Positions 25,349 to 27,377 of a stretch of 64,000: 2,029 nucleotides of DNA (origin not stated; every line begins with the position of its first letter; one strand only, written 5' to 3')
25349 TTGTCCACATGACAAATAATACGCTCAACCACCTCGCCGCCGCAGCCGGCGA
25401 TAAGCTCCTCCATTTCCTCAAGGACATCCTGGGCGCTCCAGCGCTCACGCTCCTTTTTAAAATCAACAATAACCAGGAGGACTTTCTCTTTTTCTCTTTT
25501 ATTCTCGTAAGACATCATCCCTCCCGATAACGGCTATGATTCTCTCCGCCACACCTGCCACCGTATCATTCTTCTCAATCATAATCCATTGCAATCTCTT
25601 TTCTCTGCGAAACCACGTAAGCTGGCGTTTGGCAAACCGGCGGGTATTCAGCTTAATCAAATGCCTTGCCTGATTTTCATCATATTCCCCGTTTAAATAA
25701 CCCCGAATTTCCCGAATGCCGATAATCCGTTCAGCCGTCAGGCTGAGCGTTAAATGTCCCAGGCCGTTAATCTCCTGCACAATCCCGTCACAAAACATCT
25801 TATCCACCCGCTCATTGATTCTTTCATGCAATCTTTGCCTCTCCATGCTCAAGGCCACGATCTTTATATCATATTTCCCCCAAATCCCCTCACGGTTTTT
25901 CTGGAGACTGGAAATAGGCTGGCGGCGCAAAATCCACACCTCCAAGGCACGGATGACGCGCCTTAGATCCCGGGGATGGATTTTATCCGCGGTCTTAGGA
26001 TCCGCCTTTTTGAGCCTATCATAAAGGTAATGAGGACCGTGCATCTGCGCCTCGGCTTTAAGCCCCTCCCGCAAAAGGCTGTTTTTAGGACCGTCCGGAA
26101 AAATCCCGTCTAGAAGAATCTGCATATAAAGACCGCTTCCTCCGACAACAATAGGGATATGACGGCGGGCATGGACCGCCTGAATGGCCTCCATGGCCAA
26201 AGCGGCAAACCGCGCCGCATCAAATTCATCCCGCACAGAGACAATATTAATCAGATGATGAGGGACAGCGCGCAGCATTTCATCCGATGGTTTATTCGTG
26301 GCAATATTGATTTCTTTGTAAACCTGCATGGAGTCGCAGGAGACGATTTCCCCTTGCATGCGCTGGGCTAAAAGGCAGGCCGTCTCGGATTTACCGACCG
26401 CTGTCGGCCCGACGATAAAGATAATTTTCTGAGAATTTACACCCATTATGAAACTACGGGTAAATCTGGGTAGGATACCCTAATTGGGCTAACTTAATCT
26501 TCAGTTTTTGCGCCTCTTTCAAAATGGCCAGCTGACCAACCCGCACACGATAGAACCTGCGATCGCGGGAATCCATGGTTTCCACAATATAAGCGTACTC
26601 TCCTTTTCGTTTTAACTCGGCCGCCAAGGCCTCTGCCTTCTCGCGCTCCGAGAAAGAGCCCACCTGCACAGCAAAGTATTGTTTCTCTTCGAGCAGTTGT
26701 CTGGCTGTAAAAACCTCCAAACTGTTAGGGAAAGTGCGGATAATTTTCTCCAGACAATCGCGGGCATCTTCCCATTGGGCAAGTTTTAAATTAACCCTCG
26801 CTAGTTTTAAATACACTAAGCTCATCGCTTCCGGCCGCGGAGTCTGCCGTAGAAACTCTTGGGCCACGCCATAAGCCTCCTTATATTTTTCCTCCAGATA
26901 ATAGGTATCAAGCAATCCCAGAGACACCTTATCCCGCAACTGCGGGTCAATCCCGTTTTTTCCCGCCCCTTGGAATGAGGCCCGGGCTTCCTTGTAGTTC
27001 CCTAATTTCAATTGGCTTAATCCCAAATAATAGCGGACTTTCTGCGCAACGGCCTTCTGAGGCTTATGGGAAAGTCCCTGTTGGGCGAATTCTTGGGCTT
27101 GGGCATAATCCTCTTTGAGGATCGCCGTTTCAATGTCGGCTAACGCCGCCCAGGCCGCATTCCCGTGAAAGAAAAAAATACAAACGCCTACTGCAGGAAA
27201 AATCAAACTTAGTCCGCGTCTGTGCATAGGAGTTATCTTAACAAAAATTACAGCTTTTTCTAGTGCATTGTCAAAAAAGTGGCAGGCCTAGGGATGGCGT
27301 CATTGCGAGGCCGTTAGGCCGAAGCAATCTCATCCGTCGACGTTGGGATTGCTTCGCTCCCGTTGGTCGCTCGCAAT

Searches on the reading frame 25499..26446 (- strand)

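Call 7: search_protein_families(library=pfam, proteins=[window:25499-26446:-], max_evalue=0.001)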
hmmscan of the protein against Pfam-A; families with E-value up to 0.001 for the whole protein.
window:25499-26446:- (315 aa): 2 families
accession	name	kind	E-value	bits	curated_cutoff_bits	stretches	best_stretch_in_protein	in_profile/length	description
PF01715.23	IPPT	-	1.5e-78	264.3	23.6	1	41-282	1-243/243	IPP transferase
PF01745.22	IPT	-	8.8e-08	32.3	20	1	7-104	2-99/233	Isopentenyl transferase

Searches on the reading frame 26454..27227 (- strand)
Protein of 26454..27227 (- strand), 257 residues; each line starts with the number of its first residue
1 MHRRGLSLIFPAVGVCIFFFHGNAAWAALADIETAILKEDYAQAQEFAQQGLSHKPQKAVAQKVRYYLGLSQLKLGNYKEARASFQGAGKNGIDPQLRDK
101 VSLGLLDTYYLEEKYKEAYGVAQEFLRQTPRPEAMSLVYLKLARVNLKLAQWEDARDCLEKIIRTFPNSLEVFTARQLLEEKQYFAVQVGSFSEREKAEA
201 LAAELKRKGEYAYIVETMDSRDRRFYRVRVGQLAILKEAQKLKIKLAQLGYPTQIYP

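Call 5: search_protein_families(library=pfam, proteins=[window:26454-27227:-], max_evalue=1)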
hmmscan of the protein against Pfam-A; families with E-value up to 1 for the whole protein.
window:26454-27227:- (257 aa): 28 families (the best 25 are shown)
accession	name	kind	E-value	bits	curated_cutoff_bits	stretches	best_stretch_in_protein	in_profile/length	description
PF05036.18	SPOR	-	7.6e-14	52.2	21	1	183-250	3-68/76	SPOR domain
PF13174.12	TPR_6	-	5.8e-10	39.6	26.3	2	138-169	2-33/33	Tetratricopeptide repeat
PF07719.23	TPR_2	-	1.5e-09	37.7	27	2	64-86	3-25/34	Tetratricopeptide repeat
PF12895.13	ANAPC3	-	4.3e-09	37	27.2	2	108-161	32-81/82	Anaphase-promoting complex, cyclosome, subunit 3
PF14559.12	TPR_19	-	6.9e-08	33.1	25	3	112-176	4-65/68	Tetratricopeptide repeat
PF13428.12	TPR_14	-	3.1e-07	30.8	23.5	1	139-174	4-39/44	Tetratricopeptide repeat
PF13525.12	YfiO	-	5.8e-07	29.9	25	1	62-167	5-121/203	Outer membrane lipoprotein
PF23300.3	HEAT_Nup120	-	1.5e-05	25.4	29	2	117-169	10-60/170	Nucleoporin Nup120, HEAT repeats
PF00515.34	TPR_1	-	4.3e-05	23.6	27.8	1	64-86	3-25/34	Tetratricopeptide repeat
PF13432.12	TPR_16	-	7.3e-05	23.6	32.7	2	39-88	11-57/65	Tetratricopeptide repeat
PF17874.7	TPR_MalT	-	0.0005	19.9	45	1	33-89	9-67/336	MalT-like TPR region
PF13424.12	TPR_12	-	0.0014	19.3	30.1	2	135-164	44-73/77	Tetratricopeptide repeat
PF13181.12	TPR_8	-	0.0038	17.7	25.7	1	68-86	7-25/34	Tetratricopeptide repeat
PF09976.15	TPR_21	-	0.004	17.3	25.5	1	27-119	41-133/193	Tetratricopeptide repeat-like domain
PF10602.15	RPN7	-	0.0047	17.1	29.6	1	32-85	80-136/174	26S proteasome subunit RPN7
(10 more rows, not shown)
